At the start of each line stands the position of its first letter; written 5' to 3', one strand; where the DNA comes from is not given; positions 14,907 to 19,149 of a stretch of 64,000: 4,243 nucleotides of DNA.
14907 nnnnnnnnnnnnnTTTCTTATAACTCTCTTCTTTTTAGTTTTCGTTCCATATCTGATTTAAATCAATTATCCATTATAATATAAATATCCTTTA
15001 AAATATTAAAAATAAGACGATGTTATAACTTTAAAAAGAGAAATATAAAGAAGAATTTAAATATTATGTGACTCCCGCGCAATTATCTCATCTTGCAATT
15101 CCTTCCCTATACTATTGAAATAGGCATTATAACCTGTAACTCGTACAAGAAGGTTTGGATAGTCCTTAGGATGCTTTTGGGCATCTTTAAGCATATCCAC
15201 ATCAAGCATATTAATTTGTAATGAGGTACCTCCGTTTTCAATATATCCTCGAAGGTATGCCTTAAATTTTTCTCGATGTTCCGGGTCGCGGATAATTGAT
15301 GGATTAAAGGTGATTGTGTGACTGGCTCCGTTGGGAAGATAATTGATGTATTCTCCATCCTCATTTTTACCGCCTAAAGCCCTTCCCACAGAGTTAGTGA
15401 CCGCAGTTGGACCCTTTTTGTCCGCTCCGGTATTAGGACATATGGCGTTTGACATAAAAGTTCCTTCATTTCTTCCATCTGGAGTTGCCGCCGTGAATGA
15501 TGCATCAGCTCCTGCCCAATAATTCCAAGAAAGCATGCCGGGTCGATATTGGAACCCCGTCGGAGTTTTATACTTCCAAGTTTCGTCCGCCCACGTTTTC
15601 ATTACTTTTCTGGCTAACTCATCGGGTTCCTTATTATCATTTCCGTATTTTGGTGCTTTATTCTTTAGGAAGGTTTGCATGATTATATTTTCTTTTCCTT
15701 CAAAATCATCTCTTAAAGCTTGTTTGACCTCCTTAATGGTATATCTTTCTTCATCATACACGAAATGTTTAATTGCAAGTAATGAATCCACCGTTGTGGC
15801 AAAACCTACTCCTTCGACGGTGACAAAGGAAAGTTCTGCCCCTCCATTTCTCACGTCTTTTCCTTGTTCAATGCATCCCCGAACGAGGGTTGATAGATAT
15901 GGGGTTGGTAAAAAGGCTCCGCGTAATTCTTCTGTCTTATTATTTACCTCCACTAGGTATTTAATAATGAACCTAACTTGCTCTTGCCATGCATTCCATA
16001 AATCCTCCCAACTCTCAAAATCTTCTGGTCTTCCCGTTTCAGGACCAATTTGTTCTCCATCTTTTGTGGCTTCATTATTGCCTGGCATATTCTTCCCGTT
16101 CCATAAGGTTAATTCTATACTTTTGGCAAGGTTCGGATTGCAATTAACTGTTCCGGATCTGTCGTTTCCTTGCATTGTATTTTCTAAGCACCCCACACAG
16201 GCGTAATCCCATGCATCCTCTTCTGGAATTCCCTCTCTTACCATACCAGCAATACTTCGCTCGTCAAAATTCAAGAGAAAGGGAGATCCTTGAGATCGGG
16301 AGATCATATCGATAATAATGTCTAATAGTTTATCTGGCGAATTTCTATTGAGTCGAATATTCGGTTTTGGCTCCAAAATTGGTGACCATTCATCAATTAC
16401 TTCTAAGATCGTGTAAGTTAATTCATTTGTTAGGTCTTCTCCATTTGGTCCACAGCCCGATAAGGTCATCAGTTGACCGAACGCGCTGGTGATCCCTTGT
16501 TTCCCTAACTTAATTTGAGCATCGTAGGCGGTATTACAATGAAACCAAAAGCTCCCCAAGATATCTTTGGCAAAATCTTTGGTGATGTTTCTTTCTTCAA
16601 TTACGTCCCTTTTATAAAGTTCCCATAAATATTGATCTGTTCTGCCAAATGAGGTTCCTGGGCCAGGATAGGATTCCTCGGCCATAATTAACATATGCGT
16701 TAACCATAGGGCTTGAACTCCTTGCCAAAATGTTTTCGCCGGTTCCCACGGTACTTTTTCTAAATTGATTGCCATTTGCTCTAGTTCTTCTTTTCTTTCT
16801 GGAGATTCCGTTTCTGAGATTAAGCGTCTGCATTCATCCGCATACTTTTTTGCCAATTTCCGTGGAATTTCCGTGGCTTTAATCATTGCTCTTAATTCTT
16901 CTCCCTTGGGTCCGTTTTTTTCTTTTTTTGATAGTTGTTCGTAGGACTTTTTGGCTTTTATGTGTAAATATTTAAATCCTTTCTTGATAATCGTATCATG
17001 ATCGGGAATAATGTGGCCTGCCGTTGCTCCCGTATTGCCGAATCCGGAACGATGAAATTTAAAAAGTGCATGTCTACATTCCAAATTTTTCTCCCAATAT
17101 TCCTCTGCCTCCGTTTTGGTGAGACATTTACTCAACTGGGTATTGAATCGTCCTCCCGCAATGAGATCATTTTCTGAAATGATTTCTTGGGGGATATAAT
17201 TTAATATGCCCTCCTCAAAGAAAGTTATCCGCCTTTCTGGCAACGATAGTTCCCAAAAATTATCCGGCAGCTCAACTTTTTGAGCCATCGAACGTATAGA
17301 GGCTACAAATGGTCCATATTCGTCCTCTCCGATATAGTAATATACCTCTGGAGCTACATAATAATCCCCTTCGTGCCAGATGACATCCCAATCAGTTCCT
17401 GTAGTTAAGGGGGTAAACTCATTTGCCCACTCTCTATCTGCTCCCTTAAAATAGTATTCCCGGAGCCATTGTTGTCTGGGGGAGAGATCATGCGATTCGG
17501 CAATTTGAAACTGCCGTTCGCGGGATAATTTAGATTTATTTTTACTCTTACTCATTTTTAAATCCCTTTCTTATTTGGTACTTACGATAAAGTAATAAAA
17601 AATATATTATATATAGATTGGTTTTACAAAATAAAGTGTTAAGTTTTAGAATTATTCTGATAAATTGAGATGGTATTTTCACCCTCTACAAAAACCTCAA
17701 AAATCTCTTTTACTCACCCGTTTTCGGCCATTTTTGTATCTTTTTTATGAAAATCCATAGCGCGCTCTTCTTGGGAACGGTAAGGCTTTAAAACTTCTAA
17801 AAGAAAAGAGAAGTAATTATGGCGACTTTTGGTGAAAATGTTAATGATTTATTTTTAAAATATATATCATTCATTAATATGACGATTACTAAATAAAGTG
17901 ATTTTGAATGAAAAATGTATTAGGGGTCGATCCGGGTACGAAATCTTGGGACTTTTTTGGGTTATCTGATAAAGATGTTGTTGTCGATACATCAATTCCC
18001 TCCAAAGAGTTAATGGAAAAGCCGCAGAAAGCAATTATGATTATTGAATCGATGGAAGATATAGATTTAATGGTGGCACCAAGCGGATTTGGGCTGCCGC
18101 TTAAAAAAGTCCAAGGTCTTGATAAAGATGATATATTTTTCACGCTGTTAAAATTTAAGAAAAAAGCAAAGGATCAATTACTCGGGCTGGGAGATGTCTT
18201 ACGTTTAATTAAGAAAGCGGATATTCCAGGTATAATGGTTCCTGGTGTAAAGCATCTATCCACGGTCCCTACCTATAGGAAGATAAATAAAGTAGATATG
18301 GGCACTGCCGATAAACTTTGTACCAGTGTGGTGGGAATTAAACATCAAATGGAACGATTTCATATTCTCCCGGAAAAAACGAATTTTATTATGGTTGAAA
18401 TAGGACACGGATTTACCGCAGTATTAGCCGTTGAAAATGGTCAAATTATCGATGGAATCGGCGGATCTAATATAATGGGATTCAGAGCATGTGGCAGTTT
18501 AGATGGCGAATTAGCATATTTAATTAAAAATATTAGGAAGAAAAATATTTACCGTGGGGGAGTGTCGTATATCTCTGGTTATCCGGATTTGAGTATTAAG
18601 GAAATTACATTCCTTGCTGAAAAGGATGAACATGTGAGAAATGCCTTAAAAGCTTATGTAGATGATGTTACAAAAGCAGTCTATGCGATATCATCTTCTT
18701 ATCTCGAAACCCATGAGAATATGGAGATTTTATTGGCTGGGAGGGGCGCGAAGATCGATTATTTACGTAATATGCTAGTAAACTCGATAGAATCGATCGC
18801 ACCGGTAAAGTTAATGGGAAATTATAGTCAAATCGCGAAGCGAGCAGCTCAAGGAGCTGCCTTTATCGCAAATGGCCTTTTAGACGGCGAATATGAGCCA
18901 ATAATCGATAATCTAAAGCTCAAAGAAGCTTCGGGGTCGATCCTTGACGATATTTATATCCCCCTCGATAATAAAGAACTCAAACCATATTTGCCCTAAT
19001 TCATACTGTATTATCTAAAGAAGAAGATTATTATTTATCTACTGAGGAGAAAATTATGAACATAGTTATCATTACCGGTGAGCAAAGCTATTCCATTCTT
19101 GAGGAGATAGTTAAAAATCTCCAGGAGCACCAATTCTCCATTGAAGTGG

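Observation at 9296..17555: Co-directional 8-kb block coupling a divergent glycyl radical enzyme to an activator-less 2-hydroxyacyl-CoA-dehydratase-like pair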

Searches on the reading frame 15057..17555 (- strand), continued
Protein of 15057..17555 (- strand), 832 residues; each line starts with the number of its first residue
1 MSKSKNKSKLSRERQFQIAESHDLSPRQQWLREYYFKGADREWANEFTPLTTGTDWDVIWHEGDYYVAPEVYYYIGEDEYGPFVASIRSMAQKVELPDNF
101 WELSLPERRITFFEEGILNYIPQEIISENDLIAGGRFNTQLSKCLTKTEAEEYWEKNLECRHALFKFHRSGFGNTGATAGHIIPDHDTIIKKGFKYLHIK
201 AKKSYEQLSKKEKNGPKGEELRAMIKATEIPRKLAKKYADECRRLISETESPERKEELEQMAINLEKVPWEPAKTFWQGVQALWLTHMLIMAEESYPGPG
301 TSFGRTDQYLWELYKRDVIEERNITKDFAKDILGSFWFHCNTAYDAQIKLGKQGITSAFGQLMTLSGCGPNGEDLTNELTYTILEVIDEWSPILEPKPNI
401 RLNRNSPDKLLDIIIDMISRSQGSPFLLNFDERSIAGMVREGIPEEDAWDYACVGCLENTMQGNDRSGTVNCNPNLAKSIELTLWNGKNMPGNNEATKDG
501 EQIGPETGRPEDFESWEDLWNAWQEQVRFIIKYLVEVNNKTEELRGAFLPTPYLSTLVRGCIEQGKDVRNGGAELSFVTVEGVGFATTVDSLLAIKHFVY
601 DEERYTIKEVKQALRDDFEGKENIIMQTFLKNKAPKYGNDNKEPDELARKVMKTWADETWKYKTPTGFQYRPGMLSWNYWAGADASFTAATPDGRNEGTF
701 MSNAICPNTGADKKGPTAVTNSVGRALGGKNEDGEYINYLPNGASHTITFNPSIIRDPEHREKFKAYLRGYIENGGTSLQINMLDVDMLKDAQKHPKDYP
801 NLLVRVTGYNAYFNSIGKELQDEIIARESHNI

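Call 11: find_related_loci(query=window:15057-17555:-, collection=genome_contigs, flank=10000)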
Query window:15057-17555:- (832 aa) in genome_contigs; peptide patterns used: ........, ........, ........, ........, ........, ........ (x = any residue, [..] = any of these).
172 stretches matched a pattern; 125 encode a relative of the query (tblastn E <= 1e-3); the best 80 are kept; 80 distinct loci.
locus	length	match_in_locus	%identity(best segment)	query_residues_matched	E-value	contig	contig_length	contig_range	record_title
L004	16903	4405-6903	77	1-832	0e+0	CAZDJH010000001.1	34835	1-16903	MAG TPA_asm: uncultured archaeon isolate SRP141376_co4_317 genome assembly, contig: NODE_2207_length_34835_cov_4.301811,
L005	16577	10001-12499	77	1-832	0e+0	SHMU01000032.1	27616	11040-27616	MAG: Promethearchaeota archaeon isolate BC1 1189600032, whole genome shotgun sequence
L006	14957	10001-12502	77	1-832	0e+0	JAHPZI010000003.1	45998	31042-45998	MAG: Promethearchaeota archaeon isolate LW60_4 NODE_1255_length_45998_cov_14.717846, whole genome shotgun sequence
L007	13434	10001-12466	77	11-832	0e+0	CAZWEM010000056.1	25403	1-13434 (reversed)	MAG TPA_asm: uncultured archaeon isolate binchicken_co94_320 genome assembly, contig: NODE_2635_length_25403_cov_7.36227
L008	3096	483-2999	76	1-832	0e+0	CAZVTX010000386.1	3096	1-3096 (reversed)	MAG TPA_asm: uncultured archaeon isolate binchicken_co19_533 genome assembly, contig: NODE_58636_length_3096_cov_5.32851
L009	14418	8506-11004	75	1-832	0e+0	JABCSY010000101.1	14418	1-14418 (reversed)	MAG: Promethearchaeota archaeon isolate HM4_B22 NODE_2507_length_14418_cov_1.293961, whole genome shotgun sequence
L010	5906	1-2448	76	17-832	0e+0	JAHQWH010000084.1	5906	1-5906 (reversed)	MAG: Promethearchaeia archaeon isolate ABR02 NODE_2284_length_5906_cov_80, whole genome shotgun sequence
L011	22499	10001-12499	75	1-832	0e+0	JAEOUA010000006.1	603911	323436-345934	MAG: Promethearchaeota archaeon isolate YT6_002 k127_42482427, whole genome shotgun sequence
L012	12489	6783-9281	75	1-832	0e+0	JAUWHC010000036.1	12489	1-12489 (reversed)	MAG: Promethearchaeota archaeon isolate CSMAG_2258 CSMAG_2258_k141_100270_length_12489_cov_12.4218, whole genome shotgun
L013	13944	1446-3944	74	1-832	0e+0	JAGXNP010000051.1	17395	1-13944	MAG: Promethearchaeota archaeon isolate bin41 NODE_51_length_17395_cov_56.179409, whole genome shotgun sequence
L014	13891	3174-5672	74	1-832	0e+0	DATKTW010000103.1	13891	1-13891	MAG TPA_asm: Candidatus Nanopelagicaceae bacterium isolate SMAG_U14091 k141_411890, whole genome shotgun sequence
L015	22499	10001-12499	74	1-832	0e+0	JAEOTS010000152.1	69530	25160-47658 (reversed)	MAG: Promethearchaeota archaeon isolate YT5_023 k127_45345973, whole genome shotgun sequence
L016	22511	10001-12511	74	1-832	0e+0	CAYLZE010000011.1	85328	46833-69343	MAG TPA_asm: uncultured archaeon isolate binchicken_co150_570 genome assembly, contig: NODE_440_length_85328_cov_8.23254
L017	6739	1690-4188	74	1-832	0e+0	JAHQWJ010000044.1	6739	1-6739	MAG: Promethearchaeia archaeon isolate ABR04 NODE_1992_length_6739_cov_25, whole genome shotgun sequence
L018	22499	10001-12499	74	1-832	0e+0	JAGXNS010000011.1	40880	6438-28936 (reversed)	MAG: Promethearchaeota archaeon isolate bin49 NODE_11_length_40880_cov_169.632478, whole genome shotgun sequence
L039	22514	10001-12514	67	1-832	0e+0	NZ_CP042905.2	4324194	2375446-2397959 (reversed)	Promethearchaeum syntrophicum strain MK-D1 chromosome, complete genome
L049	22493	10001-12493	54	11-831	0e+0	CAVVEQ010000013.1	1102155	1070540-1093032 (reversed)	MAG: uncultured Chloroflexia bacterium isolate MFD04716.bin.2.60 genome assembly, contig: contig_8519, whole genome shot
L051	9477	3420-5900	53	9-830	0e+0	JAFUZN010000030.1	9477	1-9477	MAG: Clostridia bacterium isolate RGIG4968 Roe_deer_Rumen-4__c43123, whole genome shotgun sequence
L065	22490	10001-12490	53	5-830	0e+0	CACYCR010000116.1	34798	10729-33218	MAG: Ruminococcaceae bacterium isolate RUG11826 genome assembly, contig: RUG11826_asm_116, whole genome shotgun sequence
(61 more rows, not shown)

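Call 19: find_encoding_contigs(protein=P0003, flank=10000, max_places=2)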
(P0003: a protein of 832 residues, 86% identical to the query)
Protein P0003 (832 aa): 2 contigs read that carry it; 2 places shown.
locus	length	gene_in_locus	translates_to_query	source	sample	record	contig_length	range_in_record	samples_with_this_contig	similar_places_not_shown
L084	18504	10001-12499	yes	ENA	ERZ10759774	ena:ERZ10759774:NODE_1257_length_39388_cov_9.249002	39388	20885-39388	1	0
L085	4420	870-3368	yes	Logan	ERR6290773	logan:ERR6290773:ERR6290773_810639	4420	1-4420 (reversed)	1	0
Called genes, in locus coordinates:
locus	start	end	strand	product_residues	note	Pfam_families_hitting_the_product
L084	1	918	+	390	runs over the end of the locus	PF01979:Amidohydro_1, PF07969:Amidohydro_3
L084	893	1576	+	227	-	PF01872:RibD_C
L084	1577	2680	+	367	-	PF04055:Radical_SAM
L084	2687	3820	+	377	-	PF04055:Radical_SAM, PF19288:CofH_C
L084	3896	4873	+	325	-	PF13855:LRR_8 (faint), PF12799:LRR_4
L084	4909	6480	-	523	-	PF00809:Pterin_bind, PF14251:PterinBD-DUF4346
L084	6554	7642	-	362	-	PF07318:DUF1464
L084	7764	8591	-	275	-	-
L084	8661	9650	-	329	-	PF00072:Response_reg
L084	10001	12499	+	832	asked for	PF02901:PFL-like, PF01228:Gly_radical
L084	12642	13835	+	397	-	PF00155:Aminotran_1_2, PF00266:Aminotran_5, PF01041:DegT_DnrJ_EryC1, PF01053:Cys_Met_Meta_PP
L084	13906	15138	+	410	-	PF04015:DUF362, PF00037:Fer4 (weak), PF12838:Fer4_7 (weak), PF13187:Fer4_9 (weak)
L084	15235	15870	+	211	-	-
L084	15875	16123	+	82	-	-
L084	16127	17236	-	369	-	-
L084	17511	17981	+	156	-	-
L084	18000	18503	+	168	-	?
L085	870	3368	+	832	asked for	PF02901:PFL-like, PF01228:Gly_radical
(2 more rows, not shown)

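Call 76: search_protein_families(library=pfam, proteins=[L049:9238-9966:+, L049:7614-9140:+, L051:7758-9134:+, L049:6413-7606:+, L065:17233-18447:+, L084:15235-15870:+, L084:16127-17236:-], max_evalue=0.001)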
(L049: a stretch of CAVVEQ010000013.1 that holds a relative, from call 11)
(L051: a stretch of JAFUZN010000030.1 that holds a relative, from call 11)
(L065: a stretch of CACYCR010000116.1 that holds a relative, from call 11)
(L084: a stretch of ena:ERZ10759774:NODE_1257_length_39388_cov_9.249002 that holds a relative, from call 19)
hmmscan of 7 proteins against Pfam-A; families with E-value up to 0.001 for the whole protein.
L049:9238-9966:+ (242 aa): 3 families
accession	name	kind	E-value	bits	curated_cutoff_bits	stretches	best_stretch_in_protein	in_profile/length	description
PF07729.17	FCD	-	4e-17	63.2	24.3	1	108-228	3-124/125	FCD domain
PF00392.27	GntR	-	2.8e-15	56.1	27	1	21-76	9-64/64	Bacterial regulatory proteins, gntR family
PF07840.17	FadR_C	-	1.6e-13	51.3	23.6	1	77-224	1-142/164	FadR C-terminal domain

L049:7614-9140:+ (508 aa): 9 families
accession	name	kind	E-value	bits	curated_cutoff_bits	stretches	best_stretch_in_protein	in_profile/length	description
PF01593.30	Amino_oxidase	-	1.4e-16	61.3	19.8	1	10-500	1-434/443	Flavin containing amine oxidoreductase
PF13450.12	NAD_binding_8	-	2.3e-13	50.7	21.9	1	5-72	1-68/68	NAD(P)-binding Rossmann-like domain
PF01266.30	DAO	-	1.5e-12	48.2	27.9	2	2-39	1-39/353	FAD dependent oxidoreductase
PF00890.30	FAD_binding_2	-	2.7e-08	33.9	20.4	1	3-40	2-39/414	FAD binding domain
PF07992.20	Pyr_redox_2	-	1.2e-07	32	26.1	0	2-31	2-173/291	Pyridine nucleotide-disulphide oxidoreductase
PF03486.20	HI0933_like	-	9.8e-06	25.6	50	0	2-36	2-36/244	HI0933-like protein Rossmann domain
PF00070.33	Pyr_redox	-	0.00015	22.6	22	0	2-35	1-34/82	Pyridine nucleotide-disulphide oxidoreductase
PF12831.13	FAD_oxidored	-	0.00024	20.9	27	0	3-39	2-38/416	FAD dependent oxidoreductase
PF01946.23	Thi4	-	0.00025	20.8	26.2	1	2-39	19-57/235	Thi4 family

L051:7758-9134:+ (458 aa): 4 families
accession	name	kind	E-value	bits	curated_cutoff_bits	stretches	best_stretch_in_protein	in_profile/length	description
PF13450.12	NAD_binding_8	-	2.8e-05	24.8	21.9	1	7-36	1-30/68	NAD(P)-binding Rossmann-like domain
PF01266.30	DAO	-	2.8e-05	24.2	27.9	0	4-34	1-31/353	FAD dependent oxidoreductase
PF03486.20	HI0933_like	-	0.00032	20.7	50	0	4-35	2-33/244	HI0933-like protein Rossmann domain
PF07992.20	Pyr_redox_2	-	0.00032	20.6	26.1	1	4-62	2-56/291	Pyridine nucleotide-disulphide oxidoreductase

L049:6413-7606:+ (397 aa): 2 families
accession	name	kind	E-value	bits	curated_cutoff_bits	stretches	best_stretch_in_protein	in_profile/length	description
PF13347.12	MFS_2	-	4.5e-71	240.1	27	1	22-375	70-427/427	MFS/sugar transport protein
PF07690.21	MFS_1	-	1.1e-19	71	33.4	1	22-322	64-346/347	Major Facilitator Superfamily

L065:17233-18447:+ (404 aa): 3 families
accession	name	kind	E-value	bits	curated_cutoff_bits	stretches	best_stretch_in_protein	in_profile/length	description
PF00175.26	NAD_binding_1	-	1.7e-18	67.7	22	1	171-273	2-108/109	Oxidoreductase NAD-binding domain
PF00111.32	Fer2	-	3e-13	49.9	21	1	316-390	2-76/77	2Fe-2S iron-sulfur cluster binding domain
PF00970.30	FAD_binding_6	-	3.9e-13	50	21.1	1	57-159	3-99/99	Oxidoreductase FAD-binding domain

L084:15235-15870:+ (211 aa): 0 families

L084:16127-17236:- (369 aa): 1 family
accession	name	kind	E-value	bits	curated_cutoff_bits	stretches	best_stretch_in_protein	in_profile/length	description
PF07695.17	7TMR-DISM_7TM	-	0.00058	20.3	29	0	72-215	67-199/205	7TM diverse intracellular signalling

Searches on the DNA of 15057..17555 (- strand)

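Call 74: search_rna_families(sources=[L049, L054, L057, L061, L075, L083], threshold=gathering)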
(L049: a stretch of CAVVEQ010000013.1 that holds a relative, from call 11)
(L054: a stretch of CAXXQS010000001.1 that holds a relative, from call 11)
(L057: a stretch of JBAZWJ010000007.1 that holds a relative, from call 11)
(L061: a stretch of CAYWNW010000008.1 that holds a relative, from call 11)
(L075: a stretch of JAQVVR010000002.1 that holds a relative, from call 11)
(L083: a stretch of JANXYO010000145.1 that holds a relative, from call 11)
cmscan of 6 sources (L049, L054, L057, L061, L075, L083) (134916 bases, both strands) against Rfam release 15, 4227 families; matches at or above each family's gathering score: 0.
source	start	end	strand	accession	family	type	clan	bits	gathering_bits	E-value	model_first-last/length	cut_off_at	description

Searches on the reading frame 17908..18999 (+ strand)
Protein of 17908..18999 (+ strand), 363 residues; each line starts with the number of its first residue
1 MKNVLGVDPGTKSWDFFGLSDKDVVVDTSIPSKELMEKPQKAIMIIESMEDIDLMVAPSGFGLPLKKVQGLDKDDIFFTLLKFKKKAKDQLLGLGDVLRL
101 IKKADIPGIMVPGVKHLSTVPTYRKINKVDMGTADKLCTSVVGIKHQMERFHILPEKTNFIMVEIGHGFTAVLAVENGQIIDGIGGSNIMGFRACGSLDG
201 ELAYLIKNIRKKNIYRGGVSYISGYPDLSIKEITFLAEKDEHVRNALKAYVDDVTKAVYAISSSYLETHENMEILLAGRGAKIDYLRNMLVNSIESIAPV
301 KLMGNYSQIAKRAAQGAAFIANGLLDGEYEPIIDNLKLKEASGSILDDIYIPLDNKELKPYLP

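Call 4: search_protein_families(library=pfam, proteins=[window:17908-18999:+], max_evalue=0.01)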
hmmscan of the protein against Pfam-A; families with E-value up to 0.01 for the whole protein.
window:17908-18999:+ (363 aa): 1 family
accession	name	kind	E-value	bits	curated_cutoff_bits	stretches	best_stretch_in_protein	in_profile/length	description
PF07318.18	DUF1464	-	3.8e-86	289.7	23.5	1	6-348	1-324/327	Protein of unknown function (DUF1464)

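Call 5: search_protein_families(library=ncbifam, proteins=[window:17908-18999:+], max_evalue=0.01)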
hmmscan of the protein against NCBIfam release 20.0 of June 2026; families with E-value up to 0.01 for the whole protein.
window:17908-18999:+ (363 aa): 1 family
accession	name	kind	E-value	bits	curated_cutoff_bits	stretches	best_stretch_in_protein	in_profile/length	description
NF002834.0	PRK03011.1-5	subfamily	6.8e-05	22.1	222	1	156-308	175-334/357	butyrate kinase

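Call 72: search_solved_structures(query=window:17908-18999:+, max_evalue=10, show_alignments=1)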
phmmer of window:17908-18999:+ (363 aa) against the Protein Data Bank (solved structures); distinct sequences matched with E-value up to 10: 8.
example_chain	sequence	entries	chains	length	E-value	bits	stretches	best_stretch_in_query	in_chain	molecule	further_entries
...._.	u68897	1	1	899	0.058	15.6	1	80-144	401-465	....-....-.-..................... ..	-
8a49_C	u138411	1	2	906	0.059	15.6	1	80-144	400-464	Secreted endoglycosidase EndoS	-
4nuz_A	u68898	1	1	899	0.06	15.6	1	80-144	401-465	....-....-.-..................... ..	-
8a64_A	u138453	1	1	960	0.061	15.6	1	80-144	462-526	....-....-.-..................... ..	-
6en3_A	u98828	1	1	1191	0.085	15.1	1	80-144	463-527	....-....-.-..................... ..,Multifunctional-autoprocessing repeats-in-toxin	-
5z8x_A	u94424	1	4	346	0.37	13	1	256-321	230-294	Leucine-rich repeat transmembrane neuronal protein 2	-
5z8y_A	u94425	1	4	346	0.39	12.9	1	256-321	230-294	Leucine-rich repeat transmembrane neuronal protein 2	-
4x3k_A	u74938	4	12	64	1.5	11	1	196-244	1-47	Chromobox protein homolog 7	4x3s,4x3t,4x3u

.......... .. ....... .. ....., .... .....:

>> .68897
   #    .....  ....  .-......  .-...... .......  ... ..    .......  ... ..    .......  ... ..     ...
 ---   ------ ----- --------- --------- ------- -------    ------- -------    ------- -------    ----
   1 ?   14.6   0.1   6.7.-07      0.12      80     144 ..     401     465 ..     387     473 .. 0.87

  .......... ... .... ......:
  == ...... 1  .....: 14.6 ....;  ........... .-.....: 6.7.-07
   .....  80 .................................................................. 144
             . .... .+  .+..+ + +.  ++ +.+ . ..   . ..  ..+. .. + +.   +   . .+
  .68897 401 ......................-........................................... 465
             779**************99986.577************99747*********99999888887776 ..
